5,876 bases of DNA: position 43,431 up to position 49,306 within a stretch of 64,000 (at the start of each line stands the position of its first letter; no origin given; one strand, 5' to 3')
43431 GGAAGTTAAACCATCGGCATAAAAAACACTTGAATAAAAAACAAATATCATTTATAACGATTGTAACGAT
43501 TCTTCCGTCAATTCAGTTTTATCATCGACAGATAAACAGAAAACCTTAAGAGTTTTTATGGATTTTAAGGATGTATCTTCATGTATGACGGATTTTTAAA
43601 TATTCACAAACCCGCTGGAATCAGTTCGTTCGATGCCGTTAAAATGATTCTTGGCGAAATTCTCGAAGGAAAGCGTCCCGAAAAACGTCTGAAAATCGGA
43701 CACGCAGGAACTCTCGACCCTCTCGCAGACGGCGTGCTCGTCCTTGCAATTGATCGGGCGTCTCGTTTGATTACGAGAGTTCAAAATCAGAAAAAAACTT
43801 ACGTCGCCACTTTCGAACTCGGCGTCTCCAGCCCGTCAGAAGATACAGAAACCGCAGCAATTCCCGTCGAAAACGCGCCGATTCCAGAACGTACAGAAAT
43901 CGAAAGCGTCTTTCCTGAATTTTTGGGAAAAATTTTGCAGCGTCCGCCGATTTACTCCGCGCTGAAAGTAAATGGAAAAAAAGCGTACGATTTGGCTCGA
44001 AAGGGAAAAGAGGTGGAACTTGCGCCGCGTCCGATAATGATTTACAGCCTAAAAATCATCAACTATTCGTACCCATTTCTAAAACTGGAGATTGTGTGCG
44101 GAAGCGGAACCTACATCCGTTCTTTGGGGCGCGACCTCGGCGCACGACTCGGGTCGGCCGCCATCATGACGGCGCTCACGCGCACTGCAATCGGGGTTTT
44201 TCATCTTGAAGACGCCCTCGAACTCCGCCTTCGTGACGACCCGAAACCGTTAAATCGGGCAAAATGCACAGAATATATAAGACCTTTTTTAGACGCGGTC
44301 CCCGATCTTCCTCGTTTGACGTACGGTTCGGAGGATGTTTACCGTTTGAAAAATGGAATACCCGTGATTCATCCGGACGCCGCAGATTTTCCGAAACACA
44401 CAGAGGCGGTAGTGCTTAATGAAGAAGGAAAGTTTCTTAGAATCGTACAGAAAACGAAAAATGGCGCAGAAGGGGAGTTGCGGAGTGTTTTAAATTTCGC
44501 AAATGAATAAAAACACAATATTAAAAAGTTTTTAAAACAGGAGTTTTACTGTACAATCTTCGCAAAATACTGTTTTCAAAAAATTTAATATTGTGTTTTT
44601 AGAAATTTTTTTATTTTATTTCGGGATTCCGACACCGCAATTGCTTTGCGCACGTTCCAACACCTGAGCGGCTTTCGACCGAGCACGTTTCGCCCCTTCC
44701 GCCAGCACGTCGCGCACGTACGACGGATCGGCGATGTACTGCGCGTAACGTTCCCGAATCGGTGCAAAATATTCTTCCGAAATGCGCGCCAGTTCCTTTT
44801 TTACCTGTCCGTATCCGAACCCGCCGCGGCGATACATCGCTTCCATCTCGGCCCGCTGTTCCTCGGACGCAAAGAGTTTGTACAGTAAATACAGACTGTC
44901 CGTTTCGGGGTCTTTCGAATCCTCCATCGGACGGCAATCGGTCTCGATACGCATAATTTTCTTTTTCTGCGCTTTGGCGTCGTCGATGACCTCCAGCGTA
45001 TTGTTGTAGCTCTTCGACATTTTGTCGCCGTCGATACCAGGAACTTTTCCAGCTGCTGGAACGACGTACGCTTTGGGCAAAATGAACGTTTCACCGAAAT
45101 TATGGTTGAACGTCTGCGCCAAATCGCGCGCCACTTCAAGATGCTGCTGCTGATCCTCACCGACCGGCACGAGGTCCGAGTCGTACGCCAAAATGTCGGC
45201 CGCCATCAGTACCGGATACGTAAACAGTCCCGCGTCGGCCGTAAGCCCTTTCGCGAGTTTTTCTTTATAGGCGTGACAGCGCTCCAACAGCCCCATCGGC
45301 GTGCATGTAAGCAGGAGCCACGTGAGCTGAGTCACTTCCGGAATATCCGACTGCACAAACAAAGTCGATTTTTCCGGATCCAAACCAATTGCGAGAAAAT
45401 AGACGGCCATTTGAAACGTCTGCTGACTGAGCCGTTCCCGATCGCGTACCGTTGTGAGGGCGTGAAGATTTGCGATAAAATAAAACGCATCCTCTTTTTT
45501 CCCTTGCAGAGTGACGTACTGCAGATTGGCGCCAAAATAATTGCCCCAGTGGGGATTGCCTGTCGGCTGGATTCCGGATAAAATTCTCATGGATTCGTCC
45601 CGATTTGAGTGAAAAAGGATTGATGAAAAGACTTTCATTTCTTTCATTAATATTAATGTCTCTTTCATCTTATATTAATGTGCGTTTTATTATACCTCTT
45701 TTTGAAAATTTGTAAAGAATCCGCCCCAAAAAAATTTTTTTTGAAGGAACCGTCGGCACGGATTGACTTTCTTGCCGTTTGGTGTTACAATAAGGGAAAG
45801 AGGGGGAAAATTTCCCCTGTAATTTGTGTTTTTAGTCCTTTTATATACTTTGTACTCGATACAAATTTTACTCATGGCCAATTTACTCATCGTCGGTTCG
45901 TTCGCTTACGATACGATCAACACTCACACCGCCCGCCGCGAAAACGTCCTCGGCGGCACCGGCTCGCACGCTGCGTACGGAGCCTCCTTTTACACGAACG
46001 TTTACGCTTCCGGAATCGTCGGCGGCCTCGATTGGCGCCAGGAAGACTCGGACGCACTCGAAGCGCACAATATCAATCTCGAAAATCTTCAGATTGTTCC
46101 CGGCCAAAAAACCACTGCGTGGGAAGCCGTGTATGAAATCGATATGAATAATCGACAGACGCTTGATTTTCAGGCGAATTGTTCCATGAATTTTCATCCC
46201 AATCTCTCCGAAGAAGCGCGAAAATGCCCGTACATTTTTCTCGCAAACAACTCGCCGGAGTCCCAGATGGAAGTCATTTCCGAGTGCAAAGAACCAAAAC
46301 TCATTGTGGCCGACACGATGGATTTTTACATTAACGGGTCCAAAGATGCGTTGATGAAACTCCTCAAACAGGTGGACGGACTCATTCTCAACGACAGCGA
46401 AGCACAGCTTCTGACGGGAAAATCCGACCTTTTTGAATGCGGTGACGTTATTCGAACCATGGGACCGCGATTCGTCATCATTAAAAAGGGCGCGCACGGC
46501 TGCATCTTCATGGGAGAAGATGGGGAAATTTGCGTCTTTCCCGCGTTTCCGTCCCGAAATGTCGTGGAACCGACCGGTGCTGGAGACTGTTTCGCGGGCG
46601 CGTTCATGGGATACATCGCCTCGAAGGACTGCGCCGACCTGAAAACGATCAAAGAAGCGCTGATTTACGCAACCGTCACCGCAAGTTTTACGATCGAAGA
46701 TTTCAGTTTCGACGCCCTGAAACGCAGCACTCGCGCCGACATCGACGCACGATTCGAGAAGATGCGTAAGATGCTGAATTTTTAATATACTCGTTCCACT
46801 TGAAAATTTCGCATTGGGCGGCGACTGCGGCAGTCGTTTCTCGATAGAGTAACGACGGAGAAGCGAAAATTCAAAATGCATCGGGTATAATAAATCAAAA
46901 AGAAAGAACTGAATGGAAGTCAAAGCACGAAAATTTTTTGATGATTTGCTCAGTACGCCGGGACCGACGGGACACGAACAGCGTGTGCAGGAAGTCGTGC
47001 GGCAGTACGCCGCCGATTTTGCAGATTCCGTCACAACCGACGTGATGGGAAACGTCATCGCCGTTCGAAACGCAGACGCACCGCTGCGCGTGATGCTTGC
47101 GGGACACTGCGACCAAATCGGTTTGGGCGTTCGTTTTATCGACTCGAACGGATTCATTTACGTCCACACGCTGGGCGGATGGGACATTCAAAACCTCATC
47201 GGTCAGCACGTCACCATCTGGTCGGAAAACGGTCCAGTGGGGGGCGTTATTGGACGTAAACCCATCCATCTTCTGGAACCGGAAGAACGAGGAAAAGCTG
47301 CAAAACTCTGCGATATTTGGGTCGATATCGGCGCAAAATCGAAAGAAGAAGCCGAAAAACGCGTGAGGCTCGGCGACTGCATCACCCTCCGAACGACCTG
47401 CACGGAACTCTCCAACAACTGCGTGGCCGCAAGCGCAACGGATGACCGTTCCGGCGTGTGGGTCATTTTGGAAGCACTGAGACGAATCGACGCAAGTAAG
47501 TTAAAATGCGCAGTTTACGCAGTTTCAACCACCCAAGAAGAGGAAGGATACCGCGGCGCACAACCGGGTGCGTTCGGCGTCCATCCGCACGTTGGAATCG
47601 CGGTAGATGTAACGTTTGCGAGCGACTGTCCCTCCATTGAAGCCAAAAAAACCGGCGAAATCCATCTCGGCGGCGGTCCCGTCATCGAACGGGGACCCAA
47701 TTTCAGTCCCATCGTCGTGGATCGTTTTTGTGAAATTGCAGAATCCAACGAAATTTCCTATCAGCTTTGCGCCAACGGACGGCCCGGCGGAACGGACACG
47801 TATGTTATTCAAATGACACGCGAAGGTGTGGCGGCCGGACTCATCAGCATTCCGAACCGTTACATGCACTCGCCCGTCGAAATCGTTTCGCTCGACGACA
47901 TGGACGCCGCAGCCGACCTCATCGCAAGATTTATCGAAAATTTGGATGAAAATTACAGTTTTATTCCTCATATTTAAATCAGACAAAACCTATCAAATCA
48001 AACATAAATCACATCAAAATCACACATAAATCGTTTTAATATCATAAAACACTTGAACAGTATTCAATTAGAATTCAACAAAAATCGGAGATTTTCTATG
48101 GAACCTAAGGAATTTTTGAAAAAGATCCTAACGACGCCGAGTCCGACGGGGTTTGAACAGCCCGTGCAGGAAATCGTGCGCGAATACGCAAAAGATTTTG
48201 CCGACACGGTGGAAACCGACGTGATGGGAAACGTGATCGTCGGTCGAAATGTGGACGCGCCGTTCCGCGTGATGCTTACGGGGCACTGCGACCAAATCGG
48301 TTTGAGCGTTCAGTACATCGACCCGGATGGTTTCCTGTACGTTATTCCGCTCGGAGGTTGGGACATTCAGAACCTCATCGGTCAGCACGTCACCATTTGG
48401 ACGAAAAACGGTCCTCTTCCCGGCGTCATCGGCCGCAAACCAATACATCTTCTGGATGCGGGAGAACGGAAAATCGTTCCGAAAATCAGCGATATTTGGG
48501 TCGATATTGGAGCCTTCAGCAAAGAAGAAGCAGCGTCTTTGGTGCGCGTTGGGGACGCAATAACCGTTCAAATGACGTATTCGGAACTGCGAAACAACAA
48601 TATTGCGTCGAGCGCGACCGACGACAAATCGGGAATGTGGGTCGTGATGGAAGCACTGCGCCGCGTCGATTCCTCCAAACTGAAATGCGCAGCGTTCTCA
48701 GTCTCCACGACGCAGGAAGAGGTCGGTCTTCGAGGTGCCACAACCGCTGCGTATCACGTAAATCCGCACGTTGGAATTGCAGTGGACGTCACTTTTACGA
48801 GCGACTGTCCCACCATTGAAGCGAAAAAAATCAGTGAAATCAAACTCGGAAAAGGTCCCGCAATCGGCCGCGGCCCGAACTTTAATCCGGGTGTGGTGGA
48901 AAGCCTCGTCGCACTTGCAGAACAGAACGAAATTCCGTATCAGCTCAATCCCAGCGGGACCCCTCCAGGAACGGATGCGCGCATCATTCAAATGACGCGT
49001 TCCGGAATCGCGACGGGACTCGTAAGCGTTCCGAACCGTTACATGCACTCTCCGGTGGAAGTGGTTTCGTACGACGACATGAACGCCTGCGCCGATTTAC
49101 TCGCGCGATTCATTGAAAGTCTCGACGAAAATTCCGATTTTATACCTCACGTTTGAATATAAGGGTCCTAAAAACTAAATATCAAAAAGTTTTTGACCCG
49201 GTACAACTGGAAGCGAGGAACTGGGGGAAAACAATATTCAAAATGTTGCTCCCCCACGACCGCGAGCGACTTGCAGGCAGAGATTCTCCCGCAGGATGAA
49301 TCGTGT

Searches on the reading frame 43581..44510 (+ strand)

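Call 16: search_protein_families(library=pfam, proteins=[window:43581-44510:+])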
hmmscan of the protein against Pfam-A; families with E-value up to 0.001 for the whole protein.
window:43581-44510:+ (309 aa): 2 families
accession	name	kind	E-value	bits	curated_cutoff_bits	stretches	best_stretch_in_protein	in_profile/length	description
PF01509.24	TruB_N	-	1.6e-48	165.3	27.3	1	35-179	5-149/149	TruB family pseudouridylate synthase (N terminal domain)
PF16198.10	TruB_C_2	-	4.9e-05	23.8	29.3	1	180-215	1-36/66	tRNA pseudouridylate synthase B C-terminal domain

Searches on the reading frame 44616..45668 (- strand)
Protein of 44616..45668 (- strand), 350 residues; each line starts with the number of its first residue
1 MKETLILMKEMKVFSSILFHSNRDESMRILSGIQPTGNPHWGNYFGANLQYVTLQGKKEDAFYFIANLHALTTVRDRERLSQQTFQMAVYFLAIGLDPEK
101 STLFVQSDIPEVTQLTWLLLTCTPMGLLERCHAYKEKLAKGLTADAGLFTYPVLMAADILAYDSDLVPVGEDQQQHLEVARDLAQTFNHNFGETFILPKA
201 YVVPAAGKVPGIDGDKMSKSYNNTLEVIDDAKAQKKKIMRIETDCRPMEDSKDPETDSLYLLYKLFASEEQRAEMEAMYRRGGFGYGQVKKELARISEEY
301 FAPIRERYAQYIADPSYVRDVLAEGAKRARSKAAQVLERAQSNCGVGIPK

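Call 16: search_protein_families(library=pfam, proteins=[window:44616-45668:-])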
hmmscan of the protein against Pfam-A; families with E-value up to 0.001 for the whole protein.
window:44616-45668:- (350 aa): 1 family
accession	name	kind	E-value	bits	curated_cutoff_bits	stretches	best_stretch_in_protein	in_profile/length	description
PF00579.31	tRNA-synt_1b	-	1.3e-58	199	21.1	1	24-301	3-291/292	tRNA synthetases class I (W and Y)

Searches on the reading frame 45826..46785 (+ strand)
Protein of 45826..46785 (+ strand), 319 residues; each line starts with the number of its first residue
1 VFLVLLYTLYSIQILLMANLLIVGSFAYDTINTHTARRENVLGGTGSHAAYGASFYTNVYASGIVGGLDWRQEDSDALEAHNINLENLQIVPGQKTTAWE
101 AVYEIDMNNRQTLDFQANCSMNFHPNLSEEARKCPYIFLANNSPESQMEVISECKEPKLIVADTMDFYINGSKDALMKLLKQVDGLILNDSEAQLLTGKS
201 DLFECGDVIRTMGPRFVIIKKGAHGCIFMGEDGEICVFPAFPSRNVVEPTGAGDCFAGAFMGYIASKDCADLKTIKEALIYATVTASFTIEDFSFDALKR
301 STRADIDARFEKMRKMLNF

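Call 16: search_protein_families(library=pfam, proteins=[window:45826-46785:+])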
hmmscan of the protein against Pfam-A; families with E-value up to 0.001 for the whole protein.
window:45826-46785:+ (319 aa): 1 family
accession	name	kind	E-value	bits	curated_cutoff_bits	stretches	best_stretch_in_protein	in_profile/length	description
PF00294.29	PfkB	-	8.4e-28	98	25.8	1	28-292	22-292/302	pfkB family carbohydrate kinase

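Call 39: find_encoding_contigs(protein=window:45874-46785:+, flank=3000, max_places=8)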
Protein window:45874-46785:+ (303 aa): 3 contigs read that carry it; 3 places shown.
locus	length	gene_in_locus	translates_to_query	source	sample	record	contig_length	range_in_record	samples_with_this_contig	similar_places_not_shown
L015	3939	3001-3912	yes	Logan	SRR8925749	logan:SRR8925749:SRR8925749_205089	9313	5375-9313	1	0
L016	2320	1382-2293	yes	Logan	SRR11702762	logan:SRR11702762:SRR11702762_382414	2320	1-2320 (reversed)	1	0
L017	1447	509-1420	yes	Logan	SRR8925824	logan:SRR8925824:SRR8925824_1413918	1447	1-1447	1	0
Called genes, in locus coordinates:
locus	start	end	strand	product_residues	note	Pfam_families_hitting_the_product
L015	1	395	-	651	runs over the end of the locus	PF00089:Trypsin, PF13365:Trypsin_2, PF00595:PDZ, PF13180:PDZ_2, PF17820:PDZ_6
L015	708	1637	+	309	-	PF01509:TruB_N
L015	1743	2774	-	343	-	PF00579:tRNA-synt_1b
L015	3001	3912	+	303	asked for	PF00294:PfkB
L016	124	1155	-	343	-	PF00579:tRNA-synt_1b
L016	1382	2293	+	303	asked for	PF00294:PfkB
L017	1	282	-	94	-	?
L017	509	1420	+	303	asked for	PF00294:PfkB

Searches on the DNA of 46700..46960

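Call 6: search_rna_families(source=window, start=46700, end=46960, threshold=evalue, max_evalue=10, show_alignments=3)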
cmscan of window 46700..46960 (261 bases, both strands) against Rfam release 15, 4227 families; matches with E-value up to 10: 1.
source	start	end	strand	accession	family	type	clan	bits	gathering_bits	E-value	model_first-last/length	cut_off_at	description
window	46878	46949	-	RF01301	snoR4a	Gene; snRNA; snoRNA; CD-box;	-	18.7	50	0.75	1-77/77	no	Small nucleolar RNA snoR4a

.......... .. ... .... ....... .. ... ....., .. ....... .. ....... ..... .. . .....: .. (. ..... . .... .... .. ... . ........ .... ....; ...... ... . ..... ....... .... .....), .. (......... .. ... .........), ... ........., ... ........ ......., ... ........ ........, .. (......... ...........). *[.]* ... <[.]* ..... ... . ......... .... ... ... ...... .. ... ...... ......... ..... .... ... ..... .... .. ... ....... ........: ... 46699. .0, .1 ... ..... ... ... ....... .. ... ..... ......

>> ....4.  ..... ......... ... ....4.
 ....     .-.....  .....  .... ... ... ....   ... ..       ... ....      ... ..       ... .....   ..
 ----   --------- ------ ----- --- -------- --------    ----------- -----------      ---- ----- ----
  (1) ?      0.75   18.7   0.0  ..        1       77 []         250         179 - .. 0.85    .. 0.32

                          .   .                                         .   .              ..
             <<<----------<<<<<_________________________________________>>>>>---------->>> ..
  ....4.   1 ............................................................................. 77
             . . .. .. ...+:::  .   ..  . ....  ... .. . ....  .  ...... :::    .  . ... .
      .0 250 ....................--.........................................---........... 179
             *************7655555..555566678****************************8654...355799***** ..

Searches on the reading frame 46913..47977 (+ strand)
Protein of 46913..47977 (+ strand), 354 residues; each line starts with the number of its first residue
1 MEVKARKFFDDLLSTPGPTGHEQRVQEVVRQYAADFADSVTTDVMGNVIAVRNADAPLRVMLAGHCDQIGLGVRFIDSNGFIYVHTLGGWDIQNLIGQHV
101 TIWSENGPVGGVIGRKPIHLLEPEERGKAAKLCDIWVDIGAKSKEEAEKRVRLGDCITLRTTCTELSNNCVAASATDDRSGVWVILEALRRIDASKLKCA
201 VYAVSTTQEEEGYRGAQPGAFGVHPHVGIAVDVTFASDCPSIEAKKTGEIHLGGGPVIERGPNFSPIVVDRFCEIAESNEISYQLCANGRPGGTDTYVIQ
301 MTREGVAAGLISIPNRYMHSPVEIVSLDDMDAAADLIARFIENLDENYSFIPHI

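Call 15: find_encoding_contigs(protein=window:46913-47977:+, flank=3000, max_places=6)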
Protein window:46913-47977:+ (354 aa): 2 contigs read that carry it; 2 places shown.
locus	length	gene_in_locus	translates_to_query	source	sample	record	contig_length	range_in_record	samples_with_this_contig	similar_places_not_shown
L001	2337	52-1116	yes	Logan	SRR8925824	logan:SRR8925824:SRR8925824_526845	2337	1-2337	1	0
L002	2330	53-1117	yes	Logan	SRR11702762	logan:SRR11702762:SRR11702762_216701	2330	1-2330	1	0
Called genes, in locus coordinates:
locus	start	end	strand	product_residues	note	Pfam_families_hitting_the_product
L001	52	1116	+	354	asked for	PF05343:Peptidase_M42, PF01546:Peptidase_M20 (weak)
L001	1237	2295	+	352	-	PF05343:Peptidase_M42, PF01546:Peptidase_M20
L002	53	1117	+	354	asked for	PF05343:Peptidase_M42, PF01546:Peptidase_M20 (weak)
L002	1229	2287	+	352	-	PF05343:Peptidase_M42, PF01546:Peptidase_M20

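Call 16: search_protein_families(library=pfam, proteins=[window:46913-47977:+])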
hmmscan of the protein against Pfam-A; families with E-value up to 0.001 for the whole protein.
window:46913-47977:+ (354 aa): 3 families
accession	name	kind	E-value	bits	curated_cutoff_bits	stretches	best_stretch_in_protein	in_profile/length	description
PF05343.19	Peptidase_M42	-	1.2e-82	277.7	23.2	1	46-336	1-292/292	M42 glutamyl aminopeptidase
PF01546.33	Peptidase_M20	-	1.6e-07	31.8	24.6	1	173-343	31-206/206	Peptidase family M20/M25/M40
PF04389.22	Peptidase_M28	-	3.2e-05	24.2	21.3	0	174-218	29-75/193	Peptidase family M28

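Call 20: find_homologous_proteins(query=window:46913-47977:+, max_evalue=1e-60)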
Query window:46913-47977:+ (354 aa): 7862 proteins with E <= 1e-60 among 8000 candidates; the best 120 are listed.
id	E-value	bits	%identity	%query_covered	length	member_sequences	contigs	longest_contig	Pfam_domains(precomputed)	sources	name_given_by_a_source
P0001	2.7e-239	811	100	100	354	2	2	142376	PF01546.34,PF05343.20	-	-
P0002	3.7e-211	719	87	100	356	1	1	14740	PF01546.34,PF05343.20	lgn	-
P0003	2.3e-192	657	79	100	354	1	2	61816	PF01546.34,PF05343.20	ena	-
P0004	3.4e-186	636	77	100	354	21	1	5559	PF01546.34,PF05343.20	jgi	-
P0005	7.1e-182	622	77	100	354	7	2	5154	PF01546.34,PF05343.20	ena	-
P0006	1.2e-181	622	75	100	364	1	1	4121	PF01546.34,PF05343.20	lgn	-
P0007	3.9e-180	617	75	100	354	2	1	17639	PF01546.34,PF05343.20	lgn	-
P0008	9.3e-180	615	75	100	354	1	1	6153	PF01546.34,PF05343.20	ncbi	-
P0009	6.8e-176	603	74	100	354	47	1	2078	PF01546.34,PF05343.20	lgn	-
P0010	2.8e-164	564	70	100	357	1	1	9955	PF01546.34,PF05343.20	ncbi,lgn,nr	ncbi:MAG: M42 family metallopeptidase [Planctomycetia bacterium]|nr:M42 family metallopeptidase [Pla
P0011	2.5e-162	558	70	99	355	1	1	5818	PF01546.34,PF05343.20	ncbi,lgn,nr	ncbi:MAG: M42 family metallopeptidase [Planctomycetia bacterium]|nr:M42 family metallopeptidase [Pla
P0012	2.7e-161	555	68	99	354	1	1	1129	PF01546.34,PF05343.20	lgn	-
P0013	7.6e-161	553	68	100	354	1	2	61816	PF01546.34,PF05343.20,PF02127.21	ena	-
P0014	1.7e-159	549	68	100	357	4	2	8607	PF01546.34,PF05343.20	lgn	-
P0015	2.5e-158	545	69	100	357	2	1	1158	PF01546.34,PF05343.20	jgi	-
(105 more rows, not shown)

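Call 21: find_encoding_contigs(protein=P0002, flank=10000, max_places=3)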
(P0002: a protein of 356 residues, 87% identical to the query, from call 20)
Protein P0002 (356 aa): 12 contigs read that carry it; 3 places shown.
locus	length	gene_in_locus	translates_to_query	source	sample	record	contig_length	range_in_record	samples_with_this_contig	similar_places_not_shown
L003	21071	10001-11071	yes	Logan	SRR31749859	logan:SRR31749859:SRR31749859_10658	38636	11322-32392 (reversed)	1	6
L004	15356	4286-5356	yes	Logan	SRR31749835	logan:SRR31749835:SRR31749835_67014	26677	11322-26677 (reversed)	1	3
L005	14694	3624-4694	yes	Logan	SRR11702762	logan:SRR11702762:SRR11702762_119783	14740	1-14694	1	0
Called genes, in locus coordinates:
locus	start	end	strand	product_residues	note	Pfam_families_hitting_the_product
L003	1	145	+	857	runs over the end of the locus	-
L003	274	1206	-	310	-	PF01180:DHO_dh, PF01207:Dus (faint), PF03060:NMO, PF00977:His_biosynth (weak)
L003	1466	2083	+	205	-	-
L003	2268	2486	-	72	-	-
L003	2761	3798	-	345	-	PF00586:AIRS, PF02769:AIRS_C (weak)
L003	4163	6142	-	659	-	PF00089:Trypsin, PF13365:Trypsin_2, PF00595:PDZ (weak), PF13180:PDZ_2, PF17820:PDZ_6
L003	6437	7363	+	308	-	PF01509:TruB_N, PF16198:TruB_C_2 (weak)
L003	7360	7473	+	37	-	-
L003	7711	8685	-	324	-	PF00579:tRNA-synt_1b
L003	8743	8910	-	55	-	-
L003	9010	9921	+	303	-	PF00294:PfkB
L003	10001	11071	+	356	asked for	PF05343:Peptidase_M42, PF01546:Peptidase_M20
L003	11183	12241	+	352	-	PF05343:Peptidase_M42, PF01546:Peptidase_M20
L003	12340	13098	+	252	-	PF00106:adh_short, PF13561:adh_short_C2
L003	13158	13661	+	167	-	PF04074:DUF386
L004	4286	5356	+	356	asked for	PF05343:Peptidase_M42, PF01546:Peptidase_M20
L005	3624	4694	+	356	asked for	PF05343:Peptidase_M42, PF01546:Peptidase_M20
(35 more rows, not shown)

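Call 22: find_encoding_contigs(protein=P0003, flank=10000, max_places=3)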
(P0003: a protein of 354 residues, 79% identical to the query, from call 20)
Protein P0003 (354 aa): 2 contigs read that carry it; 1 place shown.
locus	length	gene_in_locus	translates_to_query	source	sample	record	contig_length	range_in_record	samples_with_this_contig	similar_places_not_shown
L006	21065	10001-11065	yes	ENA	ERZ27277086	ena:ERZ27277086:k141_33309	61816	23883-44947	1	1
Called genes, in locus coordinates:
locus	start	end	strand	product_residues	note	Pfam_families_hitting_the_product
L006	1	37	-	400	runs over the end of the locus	PF13439:Glyco_transf_4, PF13579:Glyco_trans_4_4, PF20706:GT4-conflict (weak), PF00534:Glycos_transf_1, PF13692:Glyco_trans_1_4, PF13524:Glyco_trans_1_2 (weak)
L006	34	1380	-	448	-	-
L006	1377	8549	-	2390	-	PF02463:SMC_N (faint), PF03193:RsgA_GTPase (faint), PF05729:NACHT (faint), PF17760:UvrA_inter, PF17755:UvrA_DNA-bind, PF00005:ABC_tran (weak), PF17760:UvrA_inter, PF17755:UvrA_DNA-bind, +11 more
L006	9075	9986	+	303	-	PF00294:PfkB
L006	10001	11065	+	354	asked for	PF05343:Peptidase_M42, PF01546:Peptidase_M20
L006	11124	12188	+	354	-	PF05343:Peptidase_M42, PF02127:Peptidase_M18 (faint), PF01546:Peptidase_M20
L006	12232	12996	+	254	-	PF00106:adh_short, PF13561:adh_short_C2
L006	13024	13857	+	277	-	PF00793:DAHP_synth_1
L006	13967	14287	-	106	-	-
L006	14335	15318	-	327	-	PF00579:tRNA-synt_1b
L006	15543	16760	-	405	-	-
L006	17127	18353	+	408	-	PF02073:Peptidase_M29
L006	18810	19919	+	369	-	PF03797:Autotransporter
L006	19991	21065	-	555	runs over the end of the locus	-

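Call 23: find_encoding_contigs(protein=P0007, flank=10000, max_places=3)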
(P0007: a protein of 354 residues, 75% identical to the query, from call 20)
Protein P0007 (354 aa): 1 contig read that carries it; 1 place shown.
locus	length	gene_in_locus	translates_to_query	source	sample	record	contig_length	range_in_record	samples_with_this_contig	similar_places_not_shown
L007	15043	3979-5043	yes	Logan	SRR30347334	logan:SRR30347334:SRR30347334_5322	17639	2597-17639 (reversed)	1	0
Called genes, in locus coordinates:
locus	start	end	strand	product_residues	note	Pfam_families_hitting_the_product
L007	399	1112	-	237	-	PF01791:DeoC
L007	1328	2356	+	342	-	PF08240:ADH_N, PF16912:Glu_dehyd_C (weak), PF00107:ADH_zinc_N, PF13602:ADH_zinc_N_2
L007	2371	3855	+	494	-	PF00370:FGGY_N, PF02782:FGGY_C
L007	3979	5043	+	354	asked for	PF05343:Peptidase_M42, PF01546:Peptidase_M20 (weak)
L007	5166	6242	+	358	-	PF05343:Peptidase_M42, PF01546:Peptidase_M20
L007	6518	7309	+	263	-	PF00106:adh_short, PF13561:adh_short_C2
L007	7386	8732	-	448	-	PF13579:Glyco_trans_4_4, PF13439:Glyco_transf_4, PF20706:GT4-conflict (weak), PF00534:Glycos_transf_1, PF13692:Glyco_trans_1_4, PF13524:Glyco_trans_1_2 (weak)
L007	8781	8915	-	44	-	-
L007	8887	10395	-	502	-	PF13692:Glyco_trans_1_4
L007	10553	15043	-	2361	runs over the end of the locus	?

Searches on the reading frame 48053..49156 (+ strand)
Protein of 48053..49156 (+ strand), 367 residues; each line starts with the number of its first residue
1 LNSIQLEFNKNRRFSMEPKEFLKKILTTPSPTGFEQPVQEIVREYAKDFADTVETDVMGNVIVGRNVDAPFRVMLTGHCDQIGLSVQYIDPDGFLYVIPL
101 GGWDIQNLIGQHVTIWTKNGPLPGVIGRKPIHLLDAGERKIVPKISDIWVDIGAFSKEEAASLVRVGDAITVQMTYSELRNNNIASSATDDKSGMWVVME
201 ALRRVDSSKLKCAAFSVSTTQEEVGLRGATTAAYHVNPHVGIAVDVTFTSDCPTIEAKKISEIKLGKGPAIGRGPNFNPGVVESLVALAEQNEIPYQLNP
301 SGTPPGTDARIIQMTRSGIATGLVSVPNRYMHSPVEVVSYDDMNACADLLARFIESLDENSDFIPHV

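Call 16: search_protein_families(library=pfam, proteins=[window:48053-49156:+])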
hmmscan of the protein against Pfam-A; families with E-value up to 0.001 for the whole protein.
window:48053-49156:+ (367 aa): 2 families
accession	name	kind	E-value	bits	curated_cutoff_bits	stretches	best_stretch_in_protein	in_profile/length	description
PF05343.19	Peptidase_M42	-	8.9e-86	288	23.2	1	59-349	1-292/292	M42 glutamyl aminopeptidase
PF01546.33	Peptidase_M20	-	1.1e-08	35.7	24.6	1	188-355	33-205/206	Peptidase family M20/M25/M40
